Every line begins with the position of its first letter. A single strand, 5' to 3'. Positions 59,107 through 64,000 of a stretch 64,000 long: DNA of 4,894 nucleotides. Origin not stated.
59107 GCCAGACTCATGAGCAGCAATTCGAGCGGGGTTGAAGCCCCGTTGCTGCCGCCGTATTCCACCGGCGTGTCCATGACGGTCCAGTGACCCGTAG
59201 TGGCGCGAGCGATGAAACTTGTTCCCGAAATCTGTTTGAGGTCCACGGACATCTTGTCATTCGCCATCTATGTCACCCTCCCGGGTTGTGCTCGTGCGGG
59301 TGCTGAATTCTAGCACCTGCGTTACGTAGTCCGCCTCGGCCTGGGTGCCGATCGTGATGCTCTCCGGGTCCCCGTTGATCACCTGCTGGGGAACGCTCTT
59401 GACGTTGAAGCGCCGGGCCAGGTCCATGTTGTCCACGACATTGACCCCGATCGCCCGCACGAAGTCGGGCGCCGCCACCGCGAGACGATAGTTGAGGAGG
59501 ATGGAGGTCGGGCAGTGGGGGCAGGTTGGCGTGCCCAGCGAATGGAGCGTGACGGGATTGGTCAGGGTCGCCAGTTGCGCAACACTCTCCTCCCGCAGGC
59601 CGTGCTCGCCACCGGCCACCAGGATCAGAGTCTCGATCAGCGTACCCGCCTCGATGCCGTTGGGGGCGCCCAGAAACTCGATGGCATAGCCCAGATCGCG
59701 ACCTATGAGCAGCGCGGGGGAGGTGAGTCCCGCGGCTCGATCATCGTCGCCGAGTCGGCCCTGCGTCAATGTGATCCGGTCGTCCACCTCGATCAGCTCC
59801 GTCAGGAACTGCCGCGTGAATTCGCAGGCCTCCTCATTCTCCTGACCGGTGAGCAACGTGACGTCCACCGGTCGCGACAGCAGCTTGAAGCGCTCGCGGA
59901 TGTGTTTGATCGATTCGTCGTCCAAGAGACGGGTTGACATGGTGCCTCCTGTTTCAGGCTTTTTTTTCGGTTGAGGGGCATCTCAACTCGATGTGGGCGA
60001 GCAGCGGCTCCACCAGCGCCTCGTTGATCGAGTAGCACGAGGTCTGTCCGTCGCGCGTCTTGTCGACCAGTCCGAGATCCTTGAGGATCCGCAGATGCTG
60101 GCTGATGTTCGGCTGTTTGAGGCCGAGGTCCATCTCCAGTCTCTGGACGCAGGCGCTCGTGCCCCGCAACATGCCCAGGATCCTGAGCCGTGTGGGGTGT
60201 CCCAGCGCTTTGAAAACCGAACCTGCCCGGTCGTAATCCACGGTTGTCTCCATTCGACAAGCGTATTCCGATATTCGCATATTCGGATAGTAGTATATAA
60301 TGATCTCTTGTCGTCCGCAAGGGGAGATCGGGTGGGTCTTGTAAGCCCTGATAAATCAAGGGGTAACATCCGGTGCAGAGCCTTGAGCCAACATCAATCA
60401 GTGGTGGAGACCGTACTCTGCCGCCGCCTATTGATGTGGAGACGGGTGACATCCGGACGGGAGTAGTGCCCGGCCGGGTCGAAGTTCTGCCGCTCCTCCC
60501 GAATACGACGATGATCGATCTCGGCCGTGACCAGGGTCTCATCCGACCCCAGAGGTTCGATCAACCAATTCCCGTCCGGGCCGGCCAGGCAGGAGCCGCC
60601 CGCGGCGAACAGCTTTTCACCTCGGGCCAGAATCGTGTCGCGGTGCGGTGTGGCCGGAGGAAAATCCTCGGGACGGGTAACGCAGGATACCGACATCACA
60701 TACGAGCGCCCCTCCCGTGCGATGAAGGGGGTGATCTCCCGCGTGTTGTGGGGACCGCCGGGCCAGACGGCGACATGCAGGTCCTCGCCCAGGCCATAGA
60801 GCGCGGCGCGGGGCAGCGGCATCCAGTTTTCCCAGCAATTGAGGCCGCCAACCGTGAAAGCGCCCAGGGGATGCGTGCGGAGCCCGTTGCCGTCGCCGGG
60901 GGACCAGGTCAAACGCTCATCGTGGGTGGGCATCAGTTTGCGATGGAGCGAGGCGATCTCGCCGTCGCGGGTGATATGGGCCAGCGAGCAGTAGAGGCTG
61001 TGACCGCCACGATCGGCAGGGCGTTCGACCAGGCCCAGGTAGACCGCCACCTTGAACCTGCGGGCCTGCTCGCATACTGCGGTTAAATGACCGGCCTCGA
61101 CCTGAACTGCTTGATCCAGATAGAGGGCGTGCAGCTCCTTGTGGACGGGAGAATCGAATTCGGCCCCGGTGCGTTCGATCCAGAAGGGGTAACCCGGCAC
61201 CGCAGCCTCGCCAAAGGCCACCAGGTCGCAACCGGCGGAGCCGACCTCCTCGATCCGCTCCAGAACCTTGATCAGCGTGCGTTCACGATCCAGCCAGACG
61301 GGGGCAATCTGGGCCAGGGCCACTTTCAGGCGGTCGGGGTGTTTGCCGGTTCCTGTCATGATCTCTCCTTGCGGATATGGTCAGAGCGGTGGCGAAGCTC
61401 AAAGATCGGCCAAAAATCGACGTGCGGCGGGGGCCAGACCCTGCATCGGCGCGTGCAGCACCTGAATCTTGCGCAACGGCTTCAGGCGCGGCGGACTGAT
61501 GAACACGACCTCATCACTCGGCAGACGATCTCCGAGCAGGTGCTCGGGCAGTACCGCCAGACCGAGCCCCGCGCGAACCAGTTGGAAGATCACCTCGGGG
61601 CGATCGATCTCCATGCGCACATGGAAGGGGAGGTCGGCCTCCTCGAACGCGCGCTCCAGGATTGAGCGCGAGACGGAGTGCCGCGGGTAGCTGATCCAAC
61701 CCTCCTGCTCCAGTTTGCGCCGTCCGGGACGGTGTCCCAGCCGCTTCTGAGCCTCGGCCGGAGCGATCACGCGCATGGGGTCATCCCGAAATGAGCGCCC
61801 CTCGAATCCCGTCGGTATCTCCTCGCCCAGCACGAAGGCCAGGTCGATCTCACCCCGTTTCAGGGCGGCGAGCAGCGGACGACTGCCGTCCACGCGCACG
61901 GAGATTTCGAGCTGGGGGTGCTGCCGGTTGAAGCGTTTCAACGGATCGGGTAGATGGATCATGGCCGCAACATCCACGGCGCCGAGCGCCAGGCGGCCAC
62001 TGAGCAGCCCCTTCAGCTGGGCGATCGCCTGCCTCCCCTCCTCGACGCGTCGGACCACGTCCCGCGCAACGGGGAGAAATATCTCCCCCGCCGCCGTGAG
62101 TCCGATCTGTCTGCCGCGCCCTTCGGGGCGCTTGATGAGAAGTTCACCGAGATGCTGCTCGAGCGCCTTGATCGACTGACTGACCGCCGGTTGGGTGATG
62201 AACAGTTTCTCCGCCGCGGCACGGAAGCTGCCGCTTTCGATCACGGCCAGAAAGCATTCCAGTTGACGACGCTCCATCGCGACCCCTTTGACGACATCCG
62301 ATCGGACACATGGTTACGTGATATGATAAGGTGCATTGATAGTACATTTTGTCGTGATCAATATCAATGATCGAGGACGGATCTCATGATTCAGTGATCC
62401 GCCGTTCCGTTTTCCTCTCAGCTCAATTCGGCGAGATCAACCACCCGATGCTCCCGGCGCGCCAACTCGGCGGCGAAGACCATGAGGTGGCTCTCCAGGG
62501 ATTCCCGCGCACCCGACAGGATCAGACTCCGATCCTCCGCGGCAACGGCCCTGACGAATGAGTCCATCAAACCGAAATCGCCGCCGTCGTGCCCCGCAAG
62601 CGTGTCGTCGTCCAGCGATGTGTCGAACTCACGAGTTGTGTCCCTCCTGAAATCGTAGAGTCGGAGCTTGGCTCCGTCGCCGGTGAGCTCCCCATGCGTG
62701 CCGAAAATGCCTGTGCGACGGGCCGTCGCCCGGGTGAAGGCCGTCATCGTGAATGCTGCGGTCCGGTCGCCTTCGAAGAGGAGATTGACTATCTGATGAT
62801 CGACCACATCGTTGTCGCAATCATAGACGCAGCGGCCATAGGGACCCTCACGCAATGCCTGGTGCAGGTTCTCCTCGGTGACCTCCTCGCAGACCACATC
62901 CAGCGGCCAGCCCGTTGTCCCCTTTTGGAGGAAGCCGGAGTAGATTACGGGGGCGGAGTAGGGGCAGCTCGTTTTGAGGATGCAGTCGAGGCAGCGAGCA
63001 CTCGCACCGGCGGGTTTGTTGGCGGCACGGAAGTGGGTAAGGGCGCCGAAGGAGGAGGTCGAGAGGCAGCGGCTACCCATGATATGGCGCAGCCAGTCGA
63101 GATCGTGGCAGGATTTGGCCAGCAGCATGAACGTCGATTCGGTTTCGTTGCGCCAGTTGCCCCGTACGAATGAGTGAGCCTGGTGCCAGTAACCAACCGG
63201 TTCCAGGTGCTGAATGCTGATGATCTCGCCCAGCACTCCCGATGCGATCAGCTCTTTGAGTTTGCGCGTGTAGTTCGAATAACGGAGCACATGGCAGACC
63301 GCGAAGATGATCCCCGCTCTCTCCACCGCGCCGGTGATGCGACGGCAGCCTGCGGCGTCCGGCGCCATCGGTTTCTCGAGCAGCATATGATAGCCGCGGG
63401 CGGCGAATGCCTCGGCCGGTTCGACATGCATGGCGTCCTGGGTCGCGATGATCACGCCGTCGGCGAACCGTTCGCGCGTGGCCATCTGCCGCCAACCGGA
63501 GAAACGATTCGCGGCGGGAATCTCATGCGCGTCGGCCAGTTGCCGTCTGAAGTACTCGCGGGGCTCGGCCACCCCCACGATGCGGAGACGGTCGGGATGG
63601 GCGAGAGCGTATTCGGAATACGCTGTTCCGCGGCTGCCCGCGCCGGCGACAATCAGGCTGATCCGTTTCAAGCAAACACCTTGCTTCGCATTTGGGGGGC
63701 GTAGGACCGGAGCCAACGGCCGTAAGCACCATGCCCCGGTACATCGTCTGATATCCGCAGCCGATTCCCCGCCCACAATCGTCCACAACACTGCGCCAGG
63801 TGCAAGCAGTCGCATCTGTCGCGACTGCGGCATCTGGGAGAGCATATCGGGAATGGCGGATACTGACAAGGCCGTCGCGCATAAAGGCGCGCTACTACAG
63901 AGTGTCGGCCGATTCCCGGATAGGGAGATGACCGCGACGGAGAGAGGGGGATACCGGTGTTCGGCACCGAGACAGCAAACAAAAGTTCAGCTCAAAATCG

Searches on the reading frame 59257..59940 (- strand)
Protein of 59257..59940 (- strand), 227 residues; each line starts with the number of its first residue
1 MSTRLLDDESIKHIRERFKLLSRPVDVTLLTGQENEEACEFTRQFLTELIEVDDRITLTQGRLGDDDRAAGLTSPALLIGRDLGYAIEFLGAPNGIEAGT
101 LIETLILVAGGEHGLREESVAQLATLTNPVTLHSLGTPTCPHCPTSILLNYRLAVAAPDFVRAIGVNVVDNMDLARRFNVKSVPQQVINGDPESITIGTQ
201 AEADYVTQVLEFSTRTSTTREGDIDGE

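Call 44: search_protein_families(library=pfam, proteins=[window:59257-59940:-], max_evalue=0.001)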
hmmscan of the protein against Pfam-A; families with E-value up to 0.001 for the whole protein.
window:59257-59940:- (227 aa): 1 family
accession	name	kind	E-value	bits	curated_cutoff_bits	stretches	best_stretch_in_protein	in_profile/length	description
PF13192.12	Thioredoxin_3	-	4.2e-06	27.1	24.8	1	137-192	7-59/76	Thioredoxin domain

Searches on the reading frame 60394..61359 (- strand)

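Call 44: search_protein_families(library=pfam, proteins=[window:60394-61359:-], max_evalue=0.001)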
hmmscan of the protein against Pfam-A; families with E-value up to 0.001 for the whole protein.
window:60394-61359:- (321 aa): 1 family
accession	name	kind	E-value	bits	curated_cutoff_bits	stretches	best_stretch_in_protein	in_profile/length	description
PF00795.27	CN_hydrolase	-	3.9e-35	121.8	23.2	1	12-290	1-255/256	Carbon-nitrogen hydrolase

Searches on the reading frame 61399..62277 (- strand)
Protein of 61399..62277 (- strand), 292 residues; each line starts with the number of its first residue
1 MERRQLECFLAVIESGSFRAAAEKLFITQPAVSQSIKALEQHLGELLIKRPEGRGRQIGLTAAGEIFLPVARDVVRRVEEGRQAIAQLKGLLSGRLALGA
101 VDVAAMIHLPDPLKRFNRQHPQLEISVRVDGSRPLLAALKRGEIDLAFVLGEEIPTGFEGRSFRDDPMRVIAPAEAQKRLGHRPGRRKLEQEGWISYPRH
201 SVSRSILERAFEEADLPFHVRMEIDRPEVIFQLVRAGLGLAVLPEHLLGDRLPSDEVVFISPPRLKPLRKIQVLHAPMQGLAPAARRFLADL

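Call 44: search_protein_families(library=pfam, proteins=[window:61399-62277:-], max_evalue=0.001)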
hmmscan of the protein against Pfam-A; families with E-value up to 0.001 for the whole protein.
window:61399-62277:- (292 aa): 2 families
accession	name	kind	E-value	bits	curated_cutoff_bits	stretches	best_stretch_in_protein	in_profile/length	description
PF03466.25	LysR_substrate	-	3.2e-40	138.2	28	1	90-290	2-202/209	LysR substrate binding domain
PF00126.33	HTH_1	-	1.4e-20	73.4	26.6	1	4-65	2-60/60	Bacterial regulatory helix-turn-helix protein, lysR family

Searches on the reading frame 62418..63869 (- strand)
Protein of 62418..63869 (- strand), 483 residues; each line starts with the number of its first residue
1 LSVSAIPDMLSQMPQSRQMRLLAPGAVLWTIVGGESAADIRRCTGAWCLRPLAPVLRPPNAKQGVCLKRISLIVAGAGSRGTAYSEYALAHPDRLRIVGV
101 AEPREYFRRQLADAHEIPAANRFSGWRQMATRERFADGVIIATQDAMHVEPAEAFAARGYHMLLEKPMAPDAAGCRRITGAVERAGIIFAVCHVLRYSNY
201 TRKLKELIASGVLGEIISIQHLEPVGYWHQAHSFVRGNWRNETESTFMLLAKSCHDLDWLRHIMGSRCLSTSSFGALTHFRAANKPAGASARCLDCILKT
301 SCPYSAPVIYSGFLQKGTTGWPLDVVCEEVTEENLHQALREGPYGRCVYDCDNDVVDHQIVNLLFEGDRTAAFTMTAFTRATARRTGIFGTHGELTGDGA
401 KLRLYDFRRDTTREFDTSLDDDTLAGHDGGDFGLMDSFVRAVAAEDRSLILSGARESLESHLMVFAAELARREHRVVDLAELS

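Call 44: search_protein_families(library=pfam, proteins=[window:62418-63869:-], max_evalue=0.001)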
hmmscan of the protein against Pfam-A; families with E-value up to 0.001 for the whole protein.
window:62418-63869:- (483 aa): 3 families
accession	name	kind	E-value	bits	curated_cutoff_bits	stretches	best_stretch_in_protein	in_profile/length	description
PF01408.29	GFO_IDH_MocA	-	6.9e-14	53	24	1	73-191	4-118/120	Oxidoreductase family, NAD-binding Rossmann fold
PF22725.1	GFO_IDH_MocA_C3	-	4.6e-11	43.2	27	1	202-276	2-73/124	GFO/IDH/MocA C-terminal domain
PF02894.22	GFO_IDH_MocA_C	-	3.7e-10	40.4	22.9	1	205-479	1-218/218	Oxidoreductase family, C-terminal alpha/beta domain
